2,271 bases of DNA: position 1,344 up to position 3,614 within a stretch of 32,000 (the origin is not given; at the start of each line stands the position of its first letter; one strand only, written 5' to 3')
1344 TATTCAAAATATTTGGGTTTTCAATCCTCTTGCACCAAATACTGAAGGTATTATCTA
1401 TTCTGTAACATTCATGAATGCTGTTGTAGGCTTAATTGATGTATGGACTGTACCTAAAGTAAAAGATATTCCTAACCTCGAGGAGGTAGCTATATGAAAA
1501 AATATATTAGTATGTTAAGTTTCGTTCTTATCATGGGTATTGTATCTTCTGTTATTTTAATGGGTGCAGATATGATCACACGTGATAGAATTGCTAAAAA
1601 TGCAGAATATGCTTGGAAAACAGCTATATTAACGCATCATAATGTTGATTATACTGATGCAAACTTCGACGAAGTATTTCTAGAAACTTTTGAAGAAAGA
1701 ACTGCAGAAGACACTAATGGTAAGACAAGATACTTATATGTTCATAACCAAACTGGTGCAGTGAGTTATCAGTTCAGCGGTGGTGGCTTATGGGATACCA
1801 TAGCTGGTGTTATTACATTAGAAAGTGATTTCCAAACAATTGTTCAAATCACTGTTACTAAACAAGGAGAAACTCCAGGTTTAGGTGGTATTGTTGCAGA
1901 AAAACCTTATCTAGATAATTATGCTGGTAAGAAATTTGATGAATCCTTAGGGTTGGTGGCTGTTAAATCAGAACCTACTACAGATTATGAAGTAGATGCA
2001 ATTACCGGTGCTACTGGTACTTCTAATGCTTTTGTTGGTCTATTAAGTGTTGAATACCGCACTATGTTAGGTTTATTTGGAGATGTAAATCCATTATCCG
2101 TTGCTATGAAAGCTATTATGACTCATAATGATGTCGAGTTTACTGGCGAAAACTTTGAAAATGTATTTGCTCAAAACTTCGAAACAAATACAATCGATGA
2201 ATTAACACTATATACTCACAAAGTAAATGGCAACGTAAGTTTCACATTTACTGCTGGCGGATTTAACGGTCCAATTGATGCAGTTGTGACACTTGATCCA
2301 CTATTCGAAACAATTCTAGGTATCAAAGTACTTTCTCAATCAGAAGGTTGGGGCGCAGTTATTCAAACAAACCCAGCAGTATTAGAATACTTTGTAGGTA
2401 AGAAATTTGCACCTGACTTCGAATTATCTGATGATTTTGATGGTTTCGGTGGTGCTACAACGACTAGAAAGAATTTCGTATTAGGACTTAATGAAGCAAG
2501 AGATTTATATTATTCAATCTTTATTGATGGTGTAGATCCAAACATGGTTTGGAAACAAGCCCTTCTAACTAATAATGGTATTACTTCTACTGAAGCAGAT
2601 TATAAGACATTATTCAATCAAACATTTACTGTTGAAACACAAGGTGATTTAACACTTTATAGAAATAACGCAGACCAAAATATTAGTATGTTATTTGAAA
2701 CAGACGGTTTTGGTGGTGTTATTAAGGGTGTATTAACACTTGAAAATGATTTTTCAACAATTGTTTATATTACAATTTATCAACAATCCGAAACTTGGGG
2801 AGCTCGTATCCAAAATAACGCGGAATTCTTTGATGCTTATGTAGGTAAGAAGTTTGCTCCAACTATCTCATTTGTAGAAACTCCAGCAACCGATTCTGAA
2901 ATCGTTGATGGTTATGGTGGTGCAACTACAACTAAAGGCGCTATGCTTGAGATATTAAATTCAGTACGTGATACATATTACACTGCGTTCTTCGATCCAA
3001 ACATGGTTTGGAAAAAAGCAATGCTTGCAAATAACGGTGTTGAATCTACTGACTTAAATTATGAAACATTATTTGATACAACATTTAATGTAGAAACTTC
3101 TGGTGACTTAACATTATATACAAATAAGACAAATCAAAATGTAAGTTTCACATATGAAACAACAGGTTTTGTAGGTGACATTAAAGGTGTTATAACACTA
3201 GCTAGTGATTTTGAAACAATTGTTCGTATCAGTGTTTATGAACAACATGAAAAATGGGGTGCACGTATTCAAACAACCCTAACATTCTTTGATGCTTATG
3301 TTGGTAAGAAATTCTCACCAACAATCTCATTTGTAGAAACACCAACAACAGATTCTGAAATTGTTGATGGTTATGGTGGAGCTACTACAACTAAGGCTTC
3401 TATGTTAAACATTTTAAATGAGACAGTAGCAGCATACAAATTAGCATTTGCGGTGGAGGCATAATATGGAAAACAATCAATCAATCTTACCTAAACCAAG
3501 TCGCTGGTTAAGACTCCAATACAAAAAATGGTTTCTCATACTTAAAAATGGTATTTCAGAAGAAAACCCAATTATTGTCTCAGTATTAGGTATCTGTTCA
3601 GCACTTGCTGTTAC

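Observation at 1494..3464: Quadruplicated FMN-binding ectodomain in the NqrC/RnfG-like subunit: a predicted four-flavin chain on the outer membrane face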

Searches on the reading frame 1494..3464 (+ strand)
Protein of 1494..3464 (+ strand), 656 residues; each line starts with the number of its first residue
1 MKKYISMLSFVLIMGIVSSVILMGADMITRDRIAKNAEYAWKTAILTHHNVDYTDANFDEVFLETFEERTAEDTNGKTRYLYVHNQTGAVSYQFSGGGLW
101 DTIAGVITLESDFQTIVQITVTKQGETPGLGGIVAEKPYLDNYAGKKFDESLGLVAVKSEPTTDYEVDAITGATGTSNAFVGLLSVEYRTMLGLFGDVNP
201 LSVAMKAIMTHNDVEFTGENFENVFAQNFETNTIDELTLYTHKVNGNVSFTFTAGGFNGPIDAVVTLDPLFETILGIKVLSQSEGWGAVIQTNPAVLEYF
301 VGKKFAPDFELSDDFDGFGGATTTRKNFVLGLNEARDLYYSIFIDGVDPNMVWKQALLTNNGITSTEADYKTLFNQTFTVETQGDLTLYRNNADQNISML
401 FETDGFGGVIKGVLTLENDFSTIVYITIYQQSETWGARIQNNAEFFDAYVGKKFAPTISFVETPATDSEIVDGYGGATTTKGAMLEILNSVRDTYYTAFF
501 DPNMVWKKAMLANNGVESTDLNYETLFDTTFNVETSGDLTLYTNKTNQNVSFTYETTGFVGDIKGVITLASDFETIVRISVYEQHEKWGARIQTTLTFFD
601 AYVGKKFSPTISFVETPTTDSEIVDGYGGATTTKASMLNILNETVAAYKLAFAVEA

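Call 3: search_protein_families(library=pfam, proteins=[window:1494-3464:+], max_evalue=0.01)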
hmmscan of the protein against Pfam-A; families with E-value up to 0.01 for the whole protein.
window:1494-3464:+ (656 aa): 1 family
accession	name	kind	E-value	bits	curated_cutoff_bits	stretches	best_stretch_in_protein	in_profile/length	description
PF04205.19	FMN_bind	-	1.1e-37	129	22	4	98-182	1-70/77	FMN-binding domain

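Call 4: search_protein_families(library=ncbifam, proteins=[window:1494-3464:+], max_evalue=0.01)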
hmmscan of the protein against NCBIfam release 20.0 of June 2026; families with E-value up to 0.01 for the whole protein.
window:1494-3464:+ (656 aa): 14 families
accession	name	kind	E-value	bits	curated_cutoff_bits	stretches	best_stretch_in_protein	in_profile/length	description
TIGR01947.1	rnfG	subfamily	1.2e-35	123.4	102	4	12-189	5-183/187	RnfABCDGE type electron transport complex subunit G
TIGR01938.1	nqrC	equivalog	8.1e-33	114.1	144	2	93-182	140-236/251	NADH:ubiquinone reductase (Na(+)-transporting) subunit C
NF003749.0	PRK05346.1-5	equivalog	1.5e-30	106.4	255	2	86-180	136-234/261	Na(+)-translocating NADH-quinone reductase subunit C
NF045876.1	RnfG_DVU2794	exception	5.4e-25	88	205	2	1-181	1-169/190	RnfABCDGE type electron transport complex subunit G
NF003750.0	PRK05346.2-1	equivalog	8.9e-23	81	352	2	47-180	71-207/225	Na(+)-translocating NADH-quinone reductase subunit C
NF003746.0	PRK05346.1-1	equivalog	1.2e-22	80.3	337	2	88-179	139-235/264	Na(+)-translocating NADH-quinone reductase subunit C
NF041840.1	rnfG_Methano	equivalog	1.2e-21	77.2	230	2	4-184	8-177/189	Rnf electron transport complex subunit RnfG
NF003747.0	PRK05346.1-2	equivalog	1.2e-21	77.1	336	2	89-178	135-229/260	Na(+)-translocating NADH-quinone reductase subunit C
NF003753.0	PRK05346.2-4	equivalog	1.6e-14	53.9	329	1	34-187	73-235/249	Na(+)-translocating NADH-quinone reductase subunit C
NF003755.0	PRK05346.2-6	equivalog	8.9e-14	51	563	1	95-148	177-230/310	Na(+)-translocating NADH-quinone reductase subunit C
NF003754.0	PRK05346.2-5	equivalog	2.6e-13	50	677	2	89-174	180-264/320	Na(+)-translocating NADH-quinone reductase subunit C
NF003748.0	PRK05346.1-4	equivalog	6.3e-13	48.7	455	1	89-180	140-239/265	Na(+)-translocating NADH-quinone reductase subunit C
NF003752.0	PRK05346.2-3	equivalog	1.2e-12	47.6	617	1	94-148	180-234/316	Na(+)-translocating NADH-quinone reductase subunit C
NF003751.0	PRK05346.2-2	equivalog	7.6e-09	35.1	630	1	90-148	179-237/320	Na(+)-translocating NADH-quinone reductase subunit C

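Call 9: find_homologous_proteins(query=window:1494-3461:+, max_evalue=0.00001)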
Query window:1494-3461:+ (656 aa): 30 proteins with E <= 0.00001 among 8000 candidates.
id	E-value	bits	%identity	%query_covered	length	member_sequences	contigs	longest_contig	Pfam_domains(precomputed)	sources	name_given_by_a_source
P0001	0.0e+0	1674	73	99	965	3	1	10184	PF04205.20,PF05846.18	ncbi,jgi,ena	-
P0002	0.0e+0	1447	99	100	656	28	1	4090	PF04205.20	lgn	-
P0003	0.0e+0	1252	85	100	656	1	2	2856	PF04205.20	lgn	-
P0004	1.1e-275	934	66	100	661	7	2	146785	PF04205.20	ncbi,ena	-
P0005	3.7e-258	877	63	99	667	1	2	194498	PF12745.13,PF04205.20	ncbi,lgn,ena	-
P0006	1.9e-248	845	61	99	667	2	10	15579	PF04205.20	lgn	-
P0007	6.2e-248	843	74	76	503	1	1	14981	PF04205.20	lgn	-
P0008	4.5e-244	830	73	76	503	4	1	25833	PF04205.20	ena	-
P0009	7.7e-197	674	47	100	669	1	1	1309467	PF04205.20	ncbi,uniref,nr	ncbi:FMN-binding protein [Acholeplasma equirhinis]|uniref:FMN-binding protein n=1 Tax=Acholeplasma e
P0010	4.0e-182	625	51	98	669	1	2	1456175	PF04205.20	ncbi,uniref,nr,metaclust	ncbi:FMN-binding protein [Acholeplasma hippikon]|uniref:Na(+)-translocating NADH-quinone reductase s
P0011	8.2e-175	601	61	71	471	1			PF04205.20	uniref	uniref:FMN-binding protein n=1 Tax=Acholeplasma granularum TaxID=264635 RepID=UPI000685B4C2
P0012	6.0e-154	532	52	76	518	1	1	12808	PF04205.20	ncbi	-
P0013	1.6e-108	382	43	76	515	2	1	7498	PF04205.20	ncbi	-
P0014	3.4e-108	381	42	76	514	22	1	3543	PF04205.20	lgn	-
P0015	2.1e-105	372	48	62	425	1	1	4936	PF04205.20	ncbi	ncbi:MAG: FMN-binding protein, partial [Acholeplasmataceae bacterium]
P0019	1.1e-95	340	35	99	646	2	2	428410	PF04205.20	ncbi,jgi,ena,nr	ncbi:MAG: FMN-binding protein [Acholeplasmataceae bacterium]|nr:FMN-binding protein [Acholeplasmatac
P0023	3.3e-68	249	31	90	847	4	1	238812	PF04205.20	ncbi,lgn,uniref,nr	ncbi:FMN-binding protein [Haploplasma modicum]|uniref:FMN-binding protein n=1 Tax=Haploplasma modicu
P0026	2.4e-51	193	29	100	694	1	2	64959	PF04205.20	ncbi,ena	-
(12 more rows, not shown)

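Call 10: find_encoding_contigs(protein=window:1494-3461:+, flank=10000, max_places=6)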
Protein window:1494-3461:+ (656 aa): 4 contigs read that carry it; 1 place shown.
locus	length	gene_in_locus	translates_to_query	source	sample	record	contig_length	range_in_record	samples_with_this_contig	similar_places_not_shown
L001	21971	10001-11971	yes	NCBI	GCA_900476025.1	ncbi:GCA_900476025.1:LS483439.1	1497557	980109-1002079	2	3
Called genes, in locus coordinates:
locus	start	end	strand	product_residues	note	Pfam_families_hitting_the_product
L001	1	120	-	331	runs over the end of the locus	PF01032:FecCD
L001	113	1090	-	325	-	PF01032:FecCD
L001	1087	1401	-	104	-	PF03992:ABM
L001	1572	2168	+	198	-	PF23023:Anti-Pycsar_Apyc1 (weak), PF00753:Lactamase_B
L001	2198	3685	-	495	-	PF02074:Peptidase_M32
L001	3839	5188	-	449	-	PF00479:G6PD_N, PF02781:G6PD_C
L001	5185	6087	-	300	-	PF03446:NAD_binding_2, PF00393:6PGD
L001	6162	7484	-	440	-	PF03448:MgtE_N, PF00571:CBS (weak), PF01769:MgtE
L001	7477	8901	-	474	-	PF00571:CBS (faint), PF03448:MgtE_N, PF01769:MgtE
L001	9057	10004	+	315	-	PF03116:NQR2_RnfD_RnfE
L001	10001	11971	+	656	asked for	PF04205:FMN_bind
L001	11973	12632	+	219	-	PF02508:Rnf-Nqr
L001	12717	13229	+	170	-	PF02508:Rnf-Nqr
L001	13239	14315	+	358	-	PF00111:Fer2, PF00970:FAD_binding_6, PF00175:NAD_binding_1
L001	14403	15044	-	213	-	PF01813:ATP-synt_D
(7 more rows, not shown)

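Call 22: find_encoding_contigs(protein=P0023, flank=10000, max_places=2)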
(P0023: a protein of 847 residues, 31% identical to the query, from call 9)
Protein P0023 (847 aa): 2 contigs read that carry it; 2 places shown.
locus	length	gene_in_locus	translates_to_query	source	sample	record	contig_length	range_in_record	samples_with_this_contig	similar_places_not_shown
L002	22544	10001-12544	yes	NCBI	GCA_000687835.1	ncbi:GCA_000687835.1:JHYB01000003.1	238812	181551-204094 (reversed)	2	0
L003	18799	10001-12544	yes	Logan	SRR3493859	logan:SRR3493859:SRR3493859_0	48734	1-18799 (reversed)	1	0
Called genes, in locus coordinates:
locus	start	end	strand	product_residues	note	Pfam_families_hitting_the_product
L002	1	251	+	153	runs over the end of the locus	PF02464:CinA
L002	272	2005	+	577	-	PF00664:ABC_membrane, PF00005:ABC_tran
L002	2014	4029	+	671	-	PF00664:ABC_membrane, PF00005:ABC_tran, PF02463:SMC_N (weak)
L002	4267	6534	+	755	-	PF03477:ATP-cone, PF13597:NRDD, PF01228:Gly_radical (weak)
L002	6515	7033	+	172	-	PF13353:Fer4_12, PF04055:Radical_SAM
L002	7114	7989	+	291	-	PF21088:MS_channel_1st (weak), PF00924:MS_channel_2nd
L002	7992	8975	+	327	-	PF03590:AsnA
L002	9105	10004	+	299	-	PF03116:NQR2_RnfD_RnfE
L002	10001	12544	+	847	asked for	PF04205:FMN_bind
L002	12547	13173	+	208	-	PF02508:Rnf-Nqr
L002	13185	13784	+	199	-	PF02508:Rnf-Nqr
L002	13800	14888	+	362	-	PF00111:Fer2, PF00970:FAD_binding_6, PF00175:NAD_binding_1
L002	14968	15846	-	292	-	PF00480:ROK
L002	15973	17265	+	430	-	PF00342:PGI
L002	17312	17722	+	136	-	PF00293:NUDIX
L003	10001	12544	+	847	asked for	PF04205:FMN_bind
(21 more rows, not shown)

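Call 23: find_encoding_contigs(protein=P0019, flank=10000, max_places=2)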
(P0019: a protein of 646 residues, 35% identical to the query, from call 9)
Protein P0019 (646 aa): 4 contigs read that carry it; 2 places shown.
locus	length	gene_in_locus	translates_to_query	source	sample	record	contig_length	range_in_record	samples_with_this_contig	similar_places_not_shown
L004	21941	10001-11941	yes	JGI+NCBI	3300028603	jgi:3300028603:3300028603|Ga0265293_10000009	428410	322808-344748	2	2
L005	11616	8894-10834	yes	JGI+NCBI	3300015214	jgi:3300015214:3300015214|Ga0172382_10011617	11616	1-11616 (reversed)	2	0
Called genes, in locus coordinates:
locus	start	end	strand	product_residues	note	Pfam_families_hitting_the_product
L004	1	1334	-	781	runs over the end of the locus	PF00270:DEAD (weak), PF06733:DEAD_2, PF13307:Helicase_C_2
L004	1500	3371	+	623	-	PF13589:HATPase_c_3, PF00183:HSP90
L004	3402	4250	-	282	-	PF01680:SOR_SNZ, PF03060:NMO (faint), PF05690:ThiG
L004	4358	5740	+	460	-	PF00392:GntR, PF00155:Aminotran_1_2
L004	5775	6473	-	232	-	PF01694:Rhomboid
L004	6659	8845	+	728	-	PF03477:ATP-cone, PF02867:Ribonuc_red_lgC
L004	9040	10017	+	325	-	PF03116:NQR2_RnfD_RnfE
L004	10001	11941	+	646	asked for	PF04205:FMN_bind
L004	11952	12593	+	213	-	PF02508:Rnf-Nqr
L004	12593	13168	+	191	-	PF02508:Rnf-Nqr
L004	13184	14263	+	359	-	PF00111:Fer2, PF00970:FAD_binding_6, PF00175:NAD_binding_1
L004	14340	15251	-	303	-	-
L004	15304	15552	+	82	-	-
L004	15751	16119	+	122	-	-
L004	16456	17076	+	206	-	PF13412:HTH_24 (weak), PF22674:C2185-like_N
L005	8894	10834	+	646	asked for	PF04205:FMN_bind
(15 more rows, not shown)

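Call 26: find_related_loci(query=window:1494-3461:+, collection=genome_contigs, flank=10000)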
Query window:1494-3461:+ (656 aa) in genome_contigs; peptide patterns used: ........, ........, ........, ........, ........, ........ (x = any residue, [..] = any of these).
26 stretches matched a pattern; 3 encode a relative of the query (tblastn E <= 1e-3); 3 distinct loci.
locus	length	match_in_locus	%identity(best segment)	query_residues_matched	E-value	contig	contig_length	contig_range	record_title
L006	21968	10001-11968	96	1-656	0e+0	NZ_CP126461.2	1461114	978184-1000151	Acholeplasma laidlawii strain 8195 chromosome, complete genome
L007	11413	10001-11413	61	1-654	2e-179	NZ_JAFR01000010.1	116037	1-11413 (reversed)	Acholeplasma granularum ATCC 19168 G324DRAFT_scaffold00005.5_C, whole genome shotgun sequence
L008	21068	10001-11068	49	1-652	6e-100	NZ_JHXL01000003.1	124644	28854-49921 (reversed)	Acholeplasma equifetale ATCC 29724 T434DRAFT_scaffold00003.3_C, whole genome shotgun sequence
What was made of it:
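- On ApbE flavinylation substrates: The single genome_contigs scan was used for the NqrC survey (call 26).
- Tried and rejected: The one genome_contigs scan was used in call 26. A 96% identical copy is in strain 8195, and orthologues occur across the family (calls 9, 10, 26).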

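Call 45: search_solved_structures(query=window:1494-3461:+, max_evalue=0.01, show_alignments=2)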
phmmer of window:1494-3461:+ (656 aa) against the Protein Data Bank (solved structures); distinct sequences matched with E-value up to 0.01: 8.
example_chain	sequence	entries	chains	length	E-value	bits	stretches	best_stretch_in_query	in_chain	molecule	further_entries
7xk3_C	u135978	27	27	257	1.3e-10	43.9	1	85-180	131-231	Na(+)-translocating NADH-quinone reductase subunit C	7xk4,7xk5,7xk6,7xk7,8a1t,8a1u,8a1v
4xhf_A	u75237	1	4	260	3.9e-10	42.3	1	88-178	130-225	Na-translocating NADH-quinone reductase subunit C NqrC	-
4u9s_C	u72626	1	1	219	5.8e-10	41.8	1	85-180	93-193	Na(+)-translocating NADH-quinone reductase subunit C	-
4xa7_A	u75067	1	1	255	1.1e-09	40.8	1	89-183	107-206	Na(+)-translocating NADH-quinone reductase subunit C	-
9u5g_C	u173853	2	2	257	1.2e-09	40.8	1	85-180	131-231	Na(+)-translocating NADH-quinone reductase subunit C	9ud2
3lwx_A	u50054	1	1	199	2.6e-08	36.3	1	81-179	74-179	NADH:ubiquinone oxidoreductase, Na translocating, C subunit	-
9eri_G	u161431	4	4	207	0.00043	22.4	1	107-183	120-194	Na(+)-translocating ferredoxin:NAD(+) oxidoreductase complex subunit G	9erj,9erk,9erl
7zc6_G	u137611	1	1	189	0.00094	21.3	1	11-180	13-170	RnfG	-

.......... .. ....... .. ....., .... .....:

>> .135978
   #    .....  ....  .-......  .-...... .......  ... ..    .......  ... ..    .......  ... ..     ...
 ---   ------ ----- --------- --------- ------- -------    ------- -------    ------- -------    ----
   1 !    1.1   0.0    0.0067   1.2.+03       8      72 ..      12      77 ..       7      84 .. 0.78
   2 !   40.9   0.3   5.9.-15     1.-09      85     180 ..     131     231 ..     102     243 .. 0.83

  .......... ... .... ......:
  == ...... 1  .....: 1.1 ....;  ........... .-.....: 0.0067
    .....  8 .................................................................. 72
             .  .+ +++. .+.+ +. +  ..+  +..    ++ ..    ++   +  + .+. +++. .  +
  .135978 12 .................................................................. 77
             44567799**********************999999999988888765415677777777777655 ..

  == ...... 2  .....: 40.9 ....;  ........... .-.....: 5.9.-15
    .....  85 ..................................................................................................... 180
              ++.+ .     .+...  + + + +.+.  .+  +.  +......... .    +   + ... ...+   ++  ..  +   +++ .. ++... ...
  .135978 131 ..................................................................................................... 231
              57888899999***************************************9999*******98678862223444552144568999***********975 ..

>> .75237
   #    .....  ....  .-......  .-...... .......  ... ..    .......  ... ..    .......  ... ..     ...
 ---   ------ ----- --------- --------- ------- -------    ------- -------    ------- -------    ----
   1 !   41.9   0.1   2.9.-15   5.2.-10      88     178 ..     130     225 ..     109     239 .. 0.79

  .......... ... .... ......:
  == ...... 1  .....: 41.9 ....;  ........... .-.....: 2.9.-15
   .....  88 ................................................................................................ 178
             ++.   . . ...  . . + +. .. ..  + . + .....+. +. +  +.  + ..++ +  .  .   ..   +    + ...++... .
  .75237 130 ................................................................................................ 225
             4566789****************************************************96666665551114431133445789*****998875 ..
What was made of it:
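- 1494..1580 (+): N-terminal membrane anchor (aa 1-29: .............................). There is no lipobox Cys. It aligns to the TM helix of V. cholerae NqrC and C. tetanomorphum RnfG (call 45).
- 1581..2090 (+): Module 1 (aa 30-199), a canonical NqrC/RnfG module with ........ and DAITGAT. T174 is at nt 2013-2015. It aligns to V. cholerae NqrC, with T174 opposite the flavinylated T225 (call 45).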

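Call 46: find_encoding_contigs(protein=P0026, flank=10000, max_places=1)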
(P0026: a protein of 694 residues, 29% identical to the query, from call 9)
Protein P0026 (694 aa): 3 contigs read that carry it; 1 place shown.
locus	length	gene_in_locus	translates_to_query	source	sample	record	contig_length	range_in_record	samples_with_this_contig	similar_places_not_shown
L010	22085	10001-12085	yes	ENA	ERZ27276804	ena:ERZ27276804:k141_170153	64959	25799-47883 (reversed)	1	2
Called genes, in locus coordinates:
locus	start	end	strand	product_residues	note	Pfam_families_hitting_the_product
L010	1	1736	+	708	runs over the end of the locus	PF01138:RNase_PH, PF03725:RNase_PH_C, PF03726:PNPase, PF01138:RNase_PH, PF00575:S1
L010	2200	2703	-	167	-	-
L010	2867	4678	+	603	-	PF00009:GTP_EFTU, PF03144:GTP_EFTU_D2, PF00679:EFG_C, PF06421:LepA_C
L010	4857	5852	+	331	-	PF04055:Radical_SAM, PF06969:HemN_C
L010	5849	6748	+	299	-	PF02899:Phage_int_SAM_1, PF13495:Phage_int_SAM_4 (weak), PF00589:Phage_integrase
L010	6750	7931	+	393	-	PF01676:Metalloenzyme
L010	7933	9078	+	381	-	PF02037:SAP (faint), PF07498:Rho_N (weak)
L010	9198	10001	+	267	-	PF03116:NQR2_RnfD_RnfE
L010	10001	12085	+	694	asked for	PF04205:FMN_bind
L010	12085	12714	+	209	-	PF02508:Rnf-Nqr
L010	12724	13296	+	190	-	PF02508:Rnf-Nqr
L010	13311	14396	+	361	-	PF00111:Fer2, PF00970:FAD_binding_6, PF00175:NAD_binding_1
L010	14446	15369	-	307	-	PF00710:Asparaginase, PF17763:Asparaginase_C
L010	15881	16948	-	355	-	-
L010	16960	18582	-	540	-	PF00485:PRK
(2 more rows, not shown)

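Call 47: find_encoding_contigs(protein=P0001, flank=10000, max_places=1)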
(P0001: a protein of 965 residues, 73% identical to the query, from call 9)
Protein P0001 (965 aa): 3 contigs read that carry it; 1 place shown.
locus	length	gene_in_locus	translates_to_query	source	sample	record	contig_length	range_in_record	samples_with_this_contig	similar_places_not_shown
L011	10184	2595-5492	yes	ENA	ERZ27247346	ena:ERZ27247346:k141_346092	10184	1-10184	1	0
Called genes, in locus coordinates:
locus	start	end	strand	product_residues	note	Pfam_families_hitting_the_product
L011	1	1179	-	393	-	?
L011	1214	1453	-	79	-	PF13560:HTH_31 (weak), PF01381:HTH_3 (weak)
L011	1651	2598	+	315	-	PF03116:NQR2_RnfD_RnfE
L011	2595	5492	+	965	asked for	PF04205:FMN_bind, PF05846:Chordopox_A15 (faint), PF04205:FMN_bind (weak)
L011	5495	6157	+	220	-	PF02508:Rnf-Nqr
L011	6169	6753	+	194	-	PF02508:Rnf-Nqr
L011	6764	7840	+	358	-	PF00111:Fer2, PF00970:FAD_binding_6, PF00175:NAD_binding_1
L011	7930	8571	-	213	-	PF01813:ATP-synt_D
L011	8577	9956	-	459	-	PF02874:ATP-synt_ab_N, PF00006:ATP-synt_ab, PF22919:ATP-synt_VA_C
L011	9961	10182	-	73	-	?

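Call 49: predict_structure(alignment_id=A1)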
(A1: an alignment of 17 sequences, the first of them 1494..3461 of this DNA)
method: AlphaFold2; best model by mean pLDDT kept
length: 656 residues; sequences in the alignment: 17
mean_pLDDT: 82.1   pTM: 0.49
mean pLDDT of the five models: 82.1, 81.8, 81.3, 79.3, 74.8
residues with pLDDT >= 90: 178; 70-90: 383; 50-70: 90; < 50: 5
segments of 3 or more residues with pLDDT < 50: 286-288
pLDDT, mean of each block of 10 residues (from residue 1): 75 80 67 75 90 86 92 81 92 81 88 90 69 75 85 74 80 70 81 78 87 88 92 86 93 72 87 85 55 66 72 60 73 85 77 89 87 89 86 90 82 90 89 71 81 83 84 78 89 85 84 87 87 91 94 89 90 91 76 65 87 87 81 87 91 66
secondary structure, 60 per line:
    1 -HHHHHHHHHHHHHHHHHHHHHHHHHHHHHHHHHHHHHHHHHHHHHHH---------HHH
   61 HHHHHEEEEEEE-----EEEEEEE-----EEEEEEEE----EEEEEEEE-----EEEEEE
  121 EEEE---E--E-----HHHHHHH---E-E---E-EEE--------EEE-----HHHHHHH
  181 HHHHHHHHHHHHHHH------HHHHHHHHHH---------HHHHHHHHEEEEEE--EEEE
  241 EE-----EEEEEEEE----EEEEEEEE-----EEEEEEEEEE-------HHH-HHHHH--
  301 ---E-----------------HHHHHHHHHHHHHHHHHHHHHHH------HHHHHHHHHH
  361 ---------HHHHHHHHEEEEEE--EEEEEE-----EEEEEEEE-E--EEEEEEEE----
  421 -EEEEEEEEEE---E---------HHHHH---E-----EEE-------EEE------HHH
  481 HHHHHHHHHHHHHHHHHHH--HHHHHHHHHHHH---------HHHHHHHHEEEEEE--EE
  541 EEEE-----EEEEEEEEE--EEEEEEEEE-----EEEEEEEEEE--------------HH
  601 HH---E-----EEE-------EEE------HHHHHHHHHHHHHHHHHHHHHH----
elements in order: H2-48 H58-65 E66-72 E78-84 E90-97 E102-109 E115-124 H137-143 E155-157 E166-168 H174-195 H202-211 H221-228 E229-234 E237-242 E248-255 E260-267 E273-282 H294-298 H322-344 H351-360 H370-377 E378-383 E386-391 E397-404 E409-416 E422-431 H445-449 E459-461 E469-471 H478-499 H502-513 H523-530 E531-536 E539-544 E550-558 E561-569 E575-584 H599-602 E612-614 E622-624 H631-652
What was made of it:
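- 1494..1580 (+): AlphaFold2 predicts a long helix over aa 2-48 (call 49).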
